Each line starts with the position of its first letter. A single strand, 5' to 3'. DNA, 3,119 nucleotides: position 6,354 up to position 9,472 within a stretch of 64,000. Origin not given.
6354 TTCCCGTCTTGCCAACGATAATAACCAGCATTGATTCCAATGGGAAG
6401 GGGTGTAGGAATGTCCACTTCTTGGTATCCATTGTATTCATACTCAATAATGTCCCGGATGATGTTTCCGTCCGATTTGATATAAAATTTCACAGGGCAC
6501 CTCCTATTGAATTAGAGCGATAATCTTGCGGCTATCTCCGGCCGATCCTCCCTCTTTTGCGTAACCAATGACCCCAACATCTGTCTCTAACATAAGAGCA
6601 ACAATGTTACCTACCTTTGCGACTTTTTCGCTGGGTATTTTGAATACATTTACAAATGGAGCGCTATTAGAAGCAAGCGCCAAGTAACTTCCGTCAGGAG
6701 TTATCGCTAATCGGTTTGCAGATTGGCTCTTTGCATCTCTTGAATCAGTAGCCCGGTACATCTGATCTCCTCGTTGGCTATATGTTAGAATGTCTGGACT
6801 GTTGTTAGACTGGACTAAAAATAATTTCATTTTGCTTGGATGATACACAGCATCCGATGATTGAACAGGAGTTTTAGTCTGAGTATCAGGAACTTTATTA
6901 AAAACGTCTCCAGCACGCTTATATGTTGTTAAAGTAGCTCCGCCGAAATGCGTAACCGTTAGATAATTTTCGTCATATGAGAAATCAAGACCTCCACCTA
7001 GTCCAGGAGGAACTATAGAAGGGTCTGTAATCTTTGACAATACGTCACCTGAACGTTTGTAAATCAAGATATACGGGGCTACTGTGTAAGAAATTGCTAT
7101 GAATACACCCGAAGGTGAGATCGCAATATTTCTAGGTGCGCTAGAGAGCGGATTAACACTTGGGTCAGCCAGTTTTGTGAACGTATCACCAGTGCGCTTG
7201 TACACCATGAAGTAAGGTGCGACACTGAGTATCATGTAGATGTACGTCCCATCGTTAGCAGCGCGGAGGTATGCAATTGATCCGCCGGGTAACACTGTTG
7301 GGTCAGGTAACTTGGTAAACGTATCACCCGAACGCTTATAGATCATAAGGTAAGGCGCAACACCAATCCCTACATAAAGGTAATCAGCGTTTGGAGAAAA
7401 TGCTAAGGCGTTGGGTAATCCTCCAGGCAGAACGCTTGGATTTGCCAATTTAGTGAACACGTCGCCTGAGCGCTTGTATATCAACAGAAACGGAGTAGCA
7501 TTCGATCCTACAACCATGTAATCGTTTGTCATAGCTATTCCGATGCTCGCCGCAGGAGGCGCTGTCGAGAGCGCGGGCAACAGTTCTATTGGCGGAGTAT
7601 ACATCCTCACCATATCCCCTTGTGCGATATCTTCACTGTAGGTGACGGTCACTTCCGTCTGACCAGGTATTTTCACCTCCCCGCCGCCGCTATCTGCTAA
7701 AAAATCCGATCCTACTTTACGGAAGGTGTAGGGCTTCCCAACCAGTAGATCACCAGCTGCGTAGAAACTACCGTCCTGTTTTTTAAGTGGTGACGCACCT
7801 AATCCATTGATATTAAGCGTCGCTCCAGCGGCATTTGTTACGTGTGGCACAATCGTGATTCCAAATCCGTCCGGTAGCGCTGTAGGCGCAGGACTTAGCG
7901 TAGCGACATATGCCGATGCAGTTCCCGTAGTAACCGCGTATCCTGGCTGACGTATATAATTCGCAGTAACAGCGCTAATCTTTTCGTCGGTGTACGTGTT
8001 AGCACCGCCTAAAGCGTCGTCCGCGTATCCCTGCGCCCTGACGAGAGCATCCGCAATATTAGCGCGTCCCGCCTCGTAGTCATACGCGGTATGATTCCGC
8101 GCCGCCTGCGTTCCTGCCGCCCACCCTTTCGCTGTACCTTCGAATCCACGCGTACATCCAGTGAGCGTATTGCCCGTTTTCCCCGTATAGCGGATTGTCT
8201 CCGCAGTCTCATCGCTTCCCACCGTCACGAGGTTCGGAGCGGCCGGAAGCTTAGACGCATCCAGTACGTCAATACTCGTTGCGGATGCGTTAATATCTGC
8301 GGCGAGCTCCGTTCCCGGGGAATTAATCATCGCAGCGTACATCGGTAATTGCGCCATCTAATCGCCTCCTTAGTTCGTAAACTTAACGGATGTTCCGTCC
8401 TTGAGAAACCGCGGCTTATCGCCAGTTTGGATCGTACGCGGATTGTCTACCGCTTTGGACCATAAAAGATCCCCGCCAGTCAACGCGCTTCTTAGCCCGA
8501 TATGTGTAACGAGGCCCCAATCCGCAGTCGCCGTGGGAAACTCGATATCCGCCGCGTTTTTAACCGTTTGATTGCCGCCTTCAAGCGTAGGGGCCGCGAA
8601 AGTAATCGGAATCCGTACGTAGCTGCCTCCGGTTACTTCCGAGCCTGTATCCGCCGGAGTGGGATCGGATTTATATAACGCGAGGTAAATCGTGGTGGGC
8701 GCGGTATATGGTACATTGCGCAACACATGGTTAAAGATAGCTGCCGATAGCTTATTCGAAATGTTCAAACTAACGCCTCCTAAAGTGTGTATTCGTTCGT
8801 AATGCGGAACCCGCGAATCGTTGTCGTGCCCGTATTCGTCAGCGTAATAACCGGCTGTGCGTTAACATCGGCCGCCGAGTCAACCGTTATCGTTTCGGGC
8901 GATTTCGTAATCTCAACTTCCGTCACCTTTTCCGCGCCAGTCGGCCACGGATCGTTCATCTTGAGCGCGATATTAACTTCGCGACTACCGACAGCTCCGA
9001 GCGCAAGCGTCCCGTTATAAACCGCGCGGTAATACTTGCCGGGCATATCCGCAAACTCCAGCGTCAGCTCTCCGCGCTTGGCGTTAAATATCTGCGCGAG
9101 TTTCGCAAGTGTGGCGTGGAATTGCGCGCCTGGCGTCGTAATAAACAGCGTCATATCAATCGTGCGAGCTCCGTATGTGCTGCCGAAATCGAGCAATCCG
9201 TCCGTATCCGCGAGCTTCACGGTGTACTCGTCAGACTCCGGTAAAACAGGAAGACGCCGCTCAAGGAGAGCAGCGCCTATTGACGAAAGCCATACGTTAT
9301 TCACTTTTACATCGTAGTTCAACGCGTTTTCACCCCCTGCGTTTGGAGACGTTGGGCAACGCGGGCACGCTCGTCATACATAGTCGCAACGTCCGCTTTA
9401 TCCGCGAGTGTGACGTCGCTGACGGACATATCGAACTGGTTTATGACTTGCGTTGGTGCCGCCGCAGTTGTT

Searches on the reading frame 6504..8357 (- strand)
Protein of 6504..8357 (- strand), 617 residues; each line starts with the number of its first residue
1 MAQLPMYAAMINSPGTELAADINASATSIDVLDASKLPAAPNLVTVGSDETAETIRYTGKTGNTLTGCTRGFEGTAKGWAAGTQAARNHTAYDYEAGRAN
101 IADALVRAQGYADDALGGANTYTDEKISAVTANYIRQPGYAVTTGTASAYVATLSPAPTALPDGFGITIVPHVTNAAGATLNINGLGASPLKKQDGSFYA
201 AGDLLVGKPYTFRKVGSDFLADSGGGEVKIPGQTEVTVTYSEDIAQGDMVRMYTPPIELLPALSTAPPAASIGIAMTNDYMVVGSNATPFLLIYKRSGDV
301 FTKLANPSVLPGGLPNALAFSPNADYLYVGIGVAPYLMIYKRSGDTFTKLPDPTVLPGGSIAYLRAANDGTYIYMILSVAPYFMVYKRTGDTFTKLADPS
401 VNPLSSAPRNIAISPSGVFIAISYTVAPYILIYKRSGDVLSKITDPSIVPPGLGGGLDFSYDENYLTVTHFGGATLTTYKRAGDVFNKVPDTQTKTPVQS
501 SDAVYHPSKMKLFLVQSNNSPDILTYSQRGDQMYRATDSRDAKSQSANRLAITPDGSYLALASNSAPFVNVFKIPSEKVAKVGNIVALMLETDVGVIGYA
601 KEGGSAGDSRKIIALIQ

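Call 41: search_protein_families(library=pfam, proteins=[window:6504-8357:-], max_evalue=0.01)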
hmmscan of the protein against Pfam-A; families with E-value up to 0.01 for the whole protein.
window:6504-8357:- (617 aa): 1 family
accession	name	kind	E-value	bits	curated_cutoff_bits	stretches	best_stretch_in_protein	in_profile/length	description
PF10282.15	Lactonase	-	0.0001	22.1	21.7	0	291-436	167-321/344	Lactonase, 7-bladed beta-propeller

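Call 42: search_protein_families(library=phrogs, proteins=[window:6504-8357:-], max_evalue=0.001)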
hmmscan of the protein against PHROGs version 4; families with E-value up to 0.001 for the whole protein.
window:6504-8357:- (617 aa): 6 families
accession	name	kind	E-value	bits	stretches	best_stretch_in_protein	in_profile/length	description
phrog_19311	-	unknown function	4.7e-20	72.2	2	397-576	671-845/1023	-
phrog_28171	-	unknown function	1.1e-16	61.6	1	93-227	143-277/476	-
phrog_4900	-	tail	5.7e-06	25.8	1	132-191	237-299/964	tail protein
phrog_4406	-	head and packaging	3.1e-05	21.8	1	11-77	63-125/3231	virion structural protein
phrog_2885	-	tail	7.1e-05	20.2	1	16-75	73-128/4179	baseplate wedge subunit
phrog_31777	-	unknown function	0.00041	20.8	1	123-244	6-120/280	-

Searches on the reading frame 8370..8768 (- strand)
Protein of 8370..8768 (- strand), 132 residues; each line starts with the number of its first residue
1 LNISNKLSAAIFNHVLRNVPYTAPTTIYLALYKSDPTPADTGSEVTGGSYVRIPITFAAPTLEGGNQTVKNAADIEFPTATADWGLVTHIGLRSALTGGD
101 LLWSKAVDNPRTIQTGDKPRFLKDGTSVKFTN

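Call 41: search_protein_families(library=pfam, proteins=[window:8370-8768:-], max_evalue=0.01)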
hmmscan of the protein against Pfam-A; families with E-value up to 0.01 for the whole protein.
window:8370-8768:- (132 aa): 1 family
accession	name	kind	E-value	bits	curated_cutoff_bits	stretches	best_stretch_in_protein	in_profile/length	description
PF23140.1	Gp80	-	1.4e-43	148.7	27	1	2-126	1-125/128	Podophage GP4 fiber I protein gp80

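Call 42: search_protein_families(library=phrogs, proteins=[window:8370-8768:-], max_evalue=0.001)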
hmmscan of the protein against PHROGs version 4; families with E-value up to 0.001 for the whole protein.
window:8370-8768:- (132 aa): 1 family
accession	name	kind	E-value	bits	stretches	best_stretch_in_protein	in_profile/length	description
phrog_240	-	head and packaging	3.3e-33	116.2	1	1-121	61-179/200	head protein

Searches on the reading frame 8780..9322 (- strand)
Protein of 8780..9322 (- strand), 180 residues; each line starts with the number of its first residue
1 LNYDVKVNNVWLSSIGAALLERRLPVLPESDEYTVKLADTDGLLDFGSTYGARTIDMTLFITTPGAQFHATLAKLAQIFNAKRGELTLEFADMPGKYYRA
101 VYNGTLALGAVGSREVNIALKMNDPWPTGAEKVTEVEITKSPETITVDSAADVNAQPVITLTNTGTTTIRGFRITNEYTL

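Call 41: search_protein_families(library=pfam, proteins=[window:8780-9322:-], max_evalue=0.01)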
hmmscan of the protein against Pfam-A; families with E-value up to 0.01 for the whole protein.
window:8780-9322:- (180 aa): 1 family
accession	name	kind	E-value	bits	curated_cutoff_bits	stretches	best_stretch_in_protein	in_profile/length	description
PF05709.17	Sipho_tail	-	5.3e-12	46.4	24.2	1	22-106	14-101/118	Phage tail protein RIFT-related domain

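Call 42: search_protein_families(library=phrogs, proteins=[window:8780-9322:-], max_evalue=0.001)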
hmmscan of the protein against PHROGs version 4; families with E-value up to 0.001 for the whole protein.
window:8780-9322:- (180 aa): 2 families
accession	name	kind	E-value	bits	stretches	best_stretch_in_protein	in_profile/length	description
phrog_33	-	tail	1.2e-17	65.2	1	2-176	36-213/651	distal tail protein Dit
phrog_202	-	tail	1.9e-14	54.5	1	4-168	22-191/523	distal tail protein Dit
